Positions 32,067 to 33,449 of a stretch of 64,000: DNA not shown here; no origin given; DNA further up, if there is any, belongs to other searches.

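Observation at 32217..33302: Cytoplasmic SsuA-fold protein that looks like a DszB-type desulfinase rather than a transporter component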

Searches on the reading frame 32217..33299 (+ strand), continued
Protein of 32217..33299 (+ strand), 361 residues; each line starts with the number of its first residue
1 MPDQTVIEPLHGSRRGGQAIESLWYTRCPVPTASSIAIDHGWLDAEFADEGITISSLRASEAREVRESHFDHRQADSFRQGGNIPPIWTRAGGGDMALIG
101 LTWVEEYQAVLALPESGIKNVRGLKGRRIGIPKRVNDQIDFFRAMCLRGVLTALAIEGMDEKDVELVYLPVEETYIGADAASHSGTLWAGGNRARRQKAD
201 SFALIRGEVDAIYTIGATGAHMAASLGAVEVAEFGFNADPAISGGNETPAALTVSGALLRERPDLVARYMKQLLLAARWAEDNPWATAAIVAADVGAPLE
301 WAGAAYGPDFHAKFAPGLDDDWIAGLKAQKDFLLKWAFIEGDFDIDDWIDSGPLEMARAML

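Call 73: search_protein_families(library=ncbifam, proteins=[P0162, L090:172-2781:-, L091:10250-10933:-, L091:10944-11876:-, L091:11929-13395:-, L091:9101-10192:+, L022:17226-18164:+], max_evalue=1e-8)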
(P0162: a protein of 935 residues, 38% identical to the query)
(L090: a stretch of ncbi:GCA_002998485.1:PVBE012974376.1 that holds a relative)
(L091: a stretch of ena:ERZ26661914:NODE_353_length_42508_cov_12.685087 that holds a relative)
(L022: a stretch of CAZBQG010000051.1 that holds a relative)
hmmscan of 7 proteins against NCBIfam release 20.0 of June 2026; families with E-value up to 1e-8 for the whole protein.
P0162 (935 aa): 40 families (the best 25 are shown)
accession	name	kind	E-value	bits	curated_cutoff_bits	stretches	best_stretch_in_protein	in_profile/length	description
NF004780.0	PRK06126.1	subfamily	1.1e-150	502.5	445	1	17-562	7-550/552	hypothetical protein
NF046069.1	AkvoneHdxseRdmE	equivalog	8.8e-67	226.1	700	1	21-554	1-514/521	aklavinone 12-hydroxylase RdmE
NF004832.0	PRK06184.1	subfamily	8.9e-67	226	476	1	17-555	5-498/506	hypothetical protein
NF046068.1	AkvoneHdxseDnrF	equivalog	6.8e-59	199.9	650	1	21-481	1-439/439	aklavinone 12-hydroxylase DnrF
NF033145.1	rif_monoox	equivalog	2.9e-52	178.1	800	1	19-366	1-329/472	rifampin monooxygenase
NF004829.0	PRK06183.1-3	subfamily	2.1e-50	172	390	2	283-552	265-505/520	bifunctional 3-(3-hydroxy-phenyl)propionate/3-hydroxycinnamic acid hydroxylase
NF045577.1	FAD_mono_MbnF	equivalog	3.6e-50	171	800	1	18-553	4-521/531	methanobactin biosynthesis FAD monooxygenase MbnF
NF006092.0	PRK08244.1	equivalog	7.9e-48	163.3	644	1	19-364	3-330/494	monooxygenase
NF004831.0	PRK06183.1-5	equivalog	3.2e-47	161.2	546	1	131-366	109-341/568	bifunctional 3-(3-hydroxy-phenyl)propionate/3-hydroxycinnamic acid hydroxylase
NF005303.0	PRK06834.1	subfamily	1.3e-46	159.2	625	1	18-369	3-328/488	hypothetical protein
NF006002.0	PRK08132.1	subfamily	5.8e-38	130.6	416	2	276-378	271-373/552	FAD-dependent oxidoreductase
NF004828.0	PRK06183.1-2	equivalog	9e-36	123.3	853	2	286-362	262-338/568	bifunctional 3-(3-hydroxy-phenyl)propionate/3-hydroxycinnamic acid hydroxylase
NF000343.1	rif_mono_Iri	exception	1e-34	120.4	950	2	288-379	253-344/479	rifampin monooxygenase Iri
NF004830.0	PRK06183.1-4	equivalog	5.7e-31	107.6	1135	2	293-362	278-347/617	bifunctional 3-(3-hydroxy-phenyl)propionate/3-hydroxycinnamic acid hydroxylase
NF006144.0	PRK08294.1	subfamily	3e-28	98.5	560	2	301-363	335-397/637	phenol 2-monooxygenase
TIGR01728.1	SsuA_fam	subfamily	2e-19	69.9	163.5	1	761-912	140-286/290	aliphatic sulfonate ABC transporter substrate-binding protein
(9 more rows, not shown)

L090:172-2781:- (870 aa): 18 families
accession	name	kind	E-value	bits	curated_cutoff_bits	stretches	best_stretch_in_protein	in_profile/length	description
NF012032.0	PRK15488.1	equivalog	1.1e-57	195.6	694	1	19-257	41-269/759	thiosulfate reductase PhsA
NF041714.1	arsenate_red_ArrA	equivalog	1.9e-39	135.5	1600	1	14-252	43-279/848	arsenate respiratory reductase molybdopterin-containing subunit ArrA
NF041783.2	mnquin_red_QrcB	equivalog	1e-34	119.8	440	2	20-257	51-280/695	menaquinone reductase molybdopterin-binding-like subunit QrcB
TIGR03479.1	DMSO_red_II_alp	subfamily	3.6e-34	118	984.75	1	23-566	60-609/913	molybdopterin-dependent oxidoreductase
TIGR02166.1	dmsA_ynfE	subfamily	3.5e-32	111.4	777.7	1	17-365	40-357/794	DMSO/selenate family reductase complex A subunit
TIGR01591.1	Fdh-alpha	equivalog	2e-27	95.6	666.25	1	24-269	1-237/672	formate dehydrogenase subunit alpha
TIGR01553.1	formate-DH-alph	equivalog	4.7e-24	84.2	814.2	1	25-362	48-392/1009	formate dehydrogenase-N subunit alpha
NF042978.1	EthbenzDh_ebdA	equivalog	8e-17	60.3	2000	1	60-365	126-439/977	ethylbenzene dehydrogenase subunit alpha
NF041513.1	formate_DH_Act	exception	1e-16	60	1400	0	16-119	37-134/1067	formate dehydrogenase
NF041884.1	selenate_YnfF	exception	2e-16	59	1650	1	12-267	36-296/798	selenate/tellurate reductase subunit YnfF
NF047855.1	AssmNtatRedNasC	equivalog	2.7e-16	59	1100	0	18-120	17-113/708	assimilatory nitrate reductase catalytic subunit NasC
NF041885.1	selenate_YnfE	exception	4.8e-16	57.7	1675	1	16-268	43-304/805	selenate/tellurate reductase subunit YnfE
NF011566.1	PRK14990.1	exception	3.1e-15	55.2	1600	1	16-266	53-315/814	dimethylsulfoxide reductase subunit A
TIGR00509.1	bisC_fam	subfamily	5.7e-14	51.3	1017.55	0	206-272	195-261/772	molybdopterin guanine dinucleotide-containing S/N-oxide reductase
NF010055.0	PRK13532.1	equivalog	1.2e-13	50.2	904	1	9-366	30-365/830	nitrate reductase catalytic subunit NapA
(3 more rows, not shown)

L091:10250-10933:- (228 aa): 0 families

L091:10944-11876:- (311 aa): 7 families
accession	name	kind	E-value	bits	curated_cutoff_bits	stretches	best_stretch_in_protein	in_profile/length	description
TIGR03381.1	agmatine_aguB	equivalog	5.9e-35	121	410.25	1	16-299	9-277/279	N-carbamoylputrescine amidase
NF040852.1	nitrile_Arch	equivalog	9e-24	84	500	1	27-298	21-260/262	nitrilase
NF010588.0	PRK13981.1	equivalog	3e-18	65.5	479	1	23-276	21-246/546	NAD+ synthase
NF009803.0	PRK13287.1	equivalog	6.4e-16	58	406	1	19-273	30-256/333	formamidase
NF033621.1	de_GSH_amidase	exception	8.6e-15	54.8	355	1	25-279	17-240/260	deaminated glutathione amidase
TIGR00546.1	lnt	equivalog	2.2e-12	46.9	132.9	1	20-210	179-362/395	apolipoprotein N-acyltransferase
NF009802.0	PRK13286.1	equivalog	5.8e-12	45.2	427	1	37-272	49-256/345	aliphatic amidase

L091:11929-13395:- (489 aa): 35 families (the best 25 are shown)
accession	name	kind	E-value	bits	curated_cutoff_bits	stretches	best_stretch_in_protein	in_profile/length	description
NF009941.0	PRK13404.1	subfamily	1.1e-236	786.1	647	1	2-471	2-471/478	dihydropyrimidinase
TIGR02033.1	D-hydantoinase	equivalog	5.9e-171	569.4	393.25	1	6-461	1-454/454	dihydropyrimidinase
NF004839.0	PRK06189.1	equivalog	7.9e-72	242.3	631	1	3-459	2-445/451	allantoinase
TIGR03178.1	allantoinase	equivalog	2.6e-70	237.5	357.85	1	5-459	1-439/441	allantoinase AllB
NF002668.0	PRK02382.1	equivalog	6.9e-70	235.9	452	1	15-459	7-426/436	dihydroorotase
NF058539.1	ergo_uti2_ErtD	equivalog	1.1e-66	225.6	650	1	4-460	2-446/449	hydantoin-5-propionate amidohydrolase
NF006559.0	PRK09060.1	equivalog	1.4e-64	218.1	482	1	2-447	3-426/444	dihydroorotase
TIGR00857.1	pyrC_multi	subfamily_domain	1.5e-57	195.4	279.05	1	21-443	5-408/412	dihydroorotase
NF005960.0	PRK08044.1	equivalog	4.9e-56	190.3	688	1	3-459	2-448/453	allantoinase AllB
NF058538.1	ergo_util_ErtD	equivalog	9.6e-54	182.9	600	1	4-459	1-444/446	hydantoin-5-propionate amidohydrolase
NF005751.0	PRK07575.1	equivalog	6.4e-53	179.8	529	1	5-447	4-423/440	dihydroorotase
NF006837.0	PRK09357.1-2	equivalog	2.2e-49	168.2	575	1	6-447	3-425/428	dihydroorotase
NF006841.0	PRK09357.2-2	equivalog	3.8e-43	147.7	640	1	13-446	10-419/421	dihydroorotase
NF003271.0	PRK04250.1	equivalog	7.5e-41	140.1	405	1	5-449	3-393/407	dihydroorotase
NF006845.0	PRK09357.2-6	equivalog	1.6e-40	139.1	728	1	6-444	3-425/428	dihydroorotase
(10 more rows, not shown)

L091:9101-10192:+ (364 aa): 2 families
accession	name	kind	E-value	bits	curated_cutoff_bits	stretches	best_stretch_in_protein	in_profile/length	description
NF049978.1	AminoSalDhMabB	equivalog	7.3e-126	420.3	650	1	15-360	3-351/351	5-aminosalicylate 1,2-dioxygenase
TIGR02272.1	gentisate_1_2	equivalog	9.3e-76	254.9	442.1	1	12-344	2-335/336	gentisate 1,2-dioxygenase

L022:17226-18164:+ (313 aa): 2 families
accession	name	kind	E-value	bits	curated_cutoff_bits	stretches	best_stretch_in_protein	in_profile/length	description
TIGR02272.1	gentisate_1_2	equivalog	4.8e-116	387.4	442.1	1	1-313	3-311/336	gentisate 1,2-dioxygenase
NF049978.1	AminoSalDhMabB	equivalog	2.6e-66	224.4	650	1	7-311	7-307/351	5-aminosalicylate 1,2-dioxygenase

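Call 74: search_solved_structures(query=A1, max_evalue=0.001, show_alignments=1)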
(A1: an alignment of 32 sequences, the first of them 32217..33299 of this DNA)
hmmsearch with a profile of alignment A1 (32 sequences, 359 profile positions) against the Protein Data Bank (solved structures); distinct sequences matched with E-value up to 0.001: 4.
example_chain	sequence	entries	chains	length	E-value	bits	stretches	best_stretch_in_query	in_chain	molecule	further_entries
2de2_A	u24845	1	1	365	1.8e-37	132.1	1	16-354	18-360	DIBENZOTHIOPHENE DESULFURIZATION ENZYME B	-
2de3_A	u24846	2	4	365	1e-35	126.3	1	16-354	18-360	DIBENZOTHIOPHENE DESULFURIZATION ENZYME B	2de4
2x26_A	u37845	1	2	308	5.9e-06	28.4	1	78-130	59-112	PERIPLASMIC ALIPHATIC SULPHONATES-BINDING PROTEIN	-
3e4r_A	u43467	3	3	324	0.00024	23.1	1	78-130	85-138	Nitrate transport protein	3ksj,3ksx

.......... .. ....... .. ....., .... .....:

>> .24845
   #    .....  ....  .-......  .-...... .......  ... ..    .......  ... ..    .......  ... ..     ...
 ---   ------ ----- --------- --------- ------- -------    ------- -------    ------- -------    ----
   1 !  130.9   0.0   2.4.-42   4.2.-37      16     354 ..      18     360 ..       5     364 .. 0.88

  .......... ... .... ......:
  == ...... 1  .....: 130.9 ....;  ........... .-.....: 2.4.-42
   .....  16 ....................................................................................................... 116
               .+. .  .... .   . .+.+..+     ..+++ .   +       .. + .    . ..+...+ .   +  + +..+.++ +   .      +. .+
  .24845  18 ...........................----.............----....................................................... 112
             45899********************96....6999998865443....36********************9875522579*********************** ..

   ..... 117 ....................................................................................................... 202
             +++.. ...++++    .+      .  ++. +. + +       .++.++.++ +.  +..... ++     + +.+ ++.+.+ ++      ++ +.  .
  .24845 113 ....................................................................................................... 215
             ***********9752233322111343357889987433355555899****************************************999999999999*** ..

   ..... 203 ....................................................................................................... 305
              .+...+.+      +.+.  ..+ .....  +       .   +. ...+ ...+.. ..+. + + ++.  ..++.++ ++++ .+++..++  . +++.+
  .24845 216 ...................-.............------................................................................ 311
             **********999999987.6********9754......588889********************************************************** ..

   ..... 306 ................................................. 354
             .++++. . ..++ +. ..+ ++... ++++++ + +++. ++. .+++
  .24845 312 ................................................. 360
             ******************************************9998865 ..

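Call 77: search_protein_families(library=pfam, proteins=[L022:3814-5391:+, L022:5406-6326:+, L022:6256-7092:+, L022:8532-9035:+, L022:9184-10299:+, L022:11006-11743:-, L022:11891-12958:+, L022:12968-13453:+, L022:13453-14754:+, L022:14776-15492:-], max_evalue=0.0001)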
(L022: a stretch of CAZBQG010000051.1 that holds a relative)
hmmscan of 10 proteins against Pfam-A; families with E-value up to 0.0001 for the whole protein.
L022:3814-5391:+ (526 aa): 2 families
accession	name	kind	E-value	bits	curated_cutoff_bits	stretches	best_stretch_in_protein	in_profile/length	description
PF00501.34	AMP-binding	-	2.5e-74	250.8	29.9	1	37-390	7-384/384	AMP-binding enzyme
PF13193.12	AMP-binding_C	-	4.2e-18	66.5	24.5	1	440-518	1-76/76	AMP-binding enzyme C-terminal domain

L022:5406-6326:+ (307 aa): 1 family
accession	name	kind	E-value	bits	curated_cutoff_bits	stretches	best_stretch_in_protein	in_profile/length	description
PF01144.29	CoA_trans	-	1.6e-12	47.7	23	1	8-227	4-214/217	Coenzyme A transferase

L022:6256-7092:+ (279 aa): 1 family
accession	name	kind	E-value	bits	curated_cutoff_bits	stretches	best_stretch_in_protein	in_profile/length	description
PF01144.29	CoA_trans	-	8.5e-23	81.3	23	1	37-238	4-211/217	Coenzyme A transferase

L022:8532-9035:+ (168 aa): 1 family
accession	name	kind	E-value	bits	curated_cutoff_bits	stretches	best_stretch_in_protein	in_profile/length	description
PF01226.23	Form_Nir_trans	-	2e-46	158.7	34.6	1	11-148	72-208/240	Formate/nitrite transporter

L022:9184-10299:+ (372 aa): 0 families

L022:11006-11743:- (246 aa): 0 families

L022:11891-12958:+ (356 aa): 1 family
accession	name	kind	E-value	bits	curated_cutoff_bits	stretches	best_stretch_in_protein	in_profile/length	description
PF03480.18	DctP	-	2e-28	100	23.4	1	62-326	20-280/286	Bacterial extracellular solute-binding protein, family 7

L022:12968-13453:+ (162 aa): 1 family
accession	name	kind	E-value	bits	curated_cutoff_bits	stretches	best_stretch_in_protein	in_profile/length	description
PF04290.18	DctQ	-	7.2e-18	65.2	28.3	1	24-154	1-130/132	Tripartite ATP-independent periplasmic transporters, DctQ component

L022:13453-14754:+ (434 aa): 1 family
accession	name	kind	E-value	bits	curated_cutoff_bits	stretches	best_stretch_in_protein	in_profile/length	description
PF06808.19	DctM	-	9.5e-85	285.3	23.8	1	12-423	2-413/413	Tripartite ATP-independent periplasmic transporter, DctM component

L022:14776-15492:- (239 aa): 6 families
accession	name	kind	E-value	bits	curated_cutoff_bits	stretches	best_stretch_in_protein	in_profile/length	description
PF01738.24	DLH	-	3.6e-47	161.2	21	1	27-236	1-216/217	Dienelactone hydrolase family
PF02230.22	Abhydrolase_2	-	1.8e-08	35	23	1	84-212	78-205/217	Phospholipase/Carboxylesterase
PF12146.15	Hydrolase_4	-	3.1e-07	30.4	27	0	158-211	186-237/239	Serine aminopeptidase, S33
PF00326.27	Peptidase_S9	-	1.6e-06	28.2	22.6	0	158-222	137-201/213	Prolyl oligopeptidase family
PF12697.13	Abhydrolase_6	-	3.4e-05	25.1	26.3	0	47-145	11-93/217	Alpha/beta hydrolase family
PF12740.14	PETase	-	6.2e-05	23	28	1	42-211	56-216/263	PET hydrolase-like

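Call 84: search_dna_similar(query=window:32217-33299:+, collection=plasmids, mode=protein, max_evalue=1e-30, max_rows=40)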
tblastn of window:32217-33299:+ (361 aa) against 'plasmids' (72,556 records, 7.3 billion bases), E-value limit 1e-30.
Records with a match: 82; places in all: 144; records where one place covers at least 80% of the query: 81.
Best place of each record, by identity: <60% 82.
By first word of the organism name: Sinorhizobium 47; Rhizobium 18; Ensifer 5; Burkholderia 2; Neorhizobium 2; Variovorax 1; Sphingobium 1; Paracoccus 1; Mesorhizobium 1; Agrobacterium 1; and 3 more.
By predicted mobility (MOB-suite, as given by PLSDB): conjugative 58; non-mobilizable 23; mobilizable 1.
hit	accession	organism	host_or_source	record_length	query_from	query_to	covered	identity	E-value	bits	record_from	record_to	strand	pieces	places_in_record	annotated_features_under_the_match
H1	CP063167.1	Variovorax paradoxus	-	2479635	23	358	93%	47.0%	2e-85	289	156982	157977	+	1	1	ABC transporter substrate-binding protein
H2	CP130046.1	Sinorhizobium meliloti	Medicago,Cell culture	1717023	2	353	97%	42.5%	7e-59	275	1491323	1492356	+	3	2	none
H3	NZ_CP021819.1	Sinorhizobium meliloti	Medicago truncatula,Single Cell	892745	2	353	98%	42.3%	1e-77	266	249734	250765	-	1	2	ABC transporter substrate-binding protein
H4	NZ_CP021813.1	Sinorhizobium meliloti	Medicago truncatula,Single Cell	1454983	2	353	98%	42.3%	1e-77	266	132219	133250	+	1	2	none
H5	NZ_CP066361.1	Sinorhizobium meliloti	Medicago lupulina L.,nodules of ...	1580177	2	353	98%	42.3%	3e-76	262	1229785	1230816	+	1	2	none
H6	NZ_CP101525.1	Burkholderia arboris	mixed culture,soil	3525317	19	354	93%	44.3%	9e-71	246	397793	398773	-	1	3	none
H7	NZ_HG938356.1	Neorhizobium galegae bv. officinalis bv. officinalis str. ...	Galega officinalis root nodule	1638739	20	355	93%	44.2%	2e-78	268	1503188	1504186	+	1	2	record has no annotation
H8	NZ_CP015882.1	Ensifer adhaerens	silty clay loam soil (pH 6.1)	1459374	18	353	93%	44.0%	5e-80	273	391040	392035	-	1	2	none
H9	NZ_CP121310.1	Ensifer adhaerens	bacterial colony,soil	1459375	18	353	93%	44.0%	5e-80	273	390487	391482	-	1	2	none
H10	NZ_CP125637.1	Rhizobium leguminosarum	Phaseolus vulgaris,Pure culture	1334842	9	355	96%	42.7%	1e-78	270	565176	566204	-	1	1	record has no annotation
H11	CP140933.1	Sinorhizobium meliloti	Medicago lupulina,whole organism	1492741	2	353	98%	42.0%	1e-76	263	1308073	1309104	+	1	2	ABC transporter substrate-binding protein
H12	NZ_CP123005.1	Sinorhizobium meliloti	Medicago sativa,cell culture,nodules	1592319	2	353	98%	42.0%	1e-76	263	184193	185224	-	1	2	none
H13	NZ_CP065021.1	Sinorhizobium meliloti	Medicago sativa subsp. varia (Martyn) ...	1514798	2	353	98%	42.0%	1e-76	263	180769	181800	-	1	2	none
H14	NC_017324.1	Sinorhizobium meliloti BL225C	-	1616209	2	353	98%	42.0%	1e-76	263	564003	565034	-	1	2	none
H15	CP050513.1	Sinorhizobium meliloti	Medicago sativa,cell culture,root nodule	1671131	2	353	98%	42.0%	1e-76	263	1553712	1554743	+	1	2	ABC transporter substrate-binding protein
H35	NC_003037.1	Sinorhizobium meliloti 1021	-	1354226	2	353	98%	42.0%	6e-76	261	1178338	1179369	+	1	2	none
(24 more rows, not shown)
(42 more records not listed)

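Call 85: get_annotated_region(hit=H35, flank=9000)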
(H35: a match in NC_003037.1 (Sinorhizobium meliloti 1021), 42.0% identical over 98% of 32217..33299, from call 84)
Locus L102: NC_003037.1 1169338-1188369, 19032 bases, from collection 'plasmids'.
description: Sinorhizobium meliloti 1021 plasmid pSymA, complete sequence
organism: Sinorhizobium meliloti 1021 (NCBI taxid 266834)
taxonomy: Bacteria; Pseudomonadota; Alphaproteobacteria; Hyphomicrobiales; Rhizobiaceae; Sinorhizobium; Sinorhizobium meliloti; Sinorhizobium meliloti 1021
host: -; source: -; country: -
typing (MOB-suite, as given by PLSDB): conjugative; relaxase MOBQ; mating-pair formation MPF_T
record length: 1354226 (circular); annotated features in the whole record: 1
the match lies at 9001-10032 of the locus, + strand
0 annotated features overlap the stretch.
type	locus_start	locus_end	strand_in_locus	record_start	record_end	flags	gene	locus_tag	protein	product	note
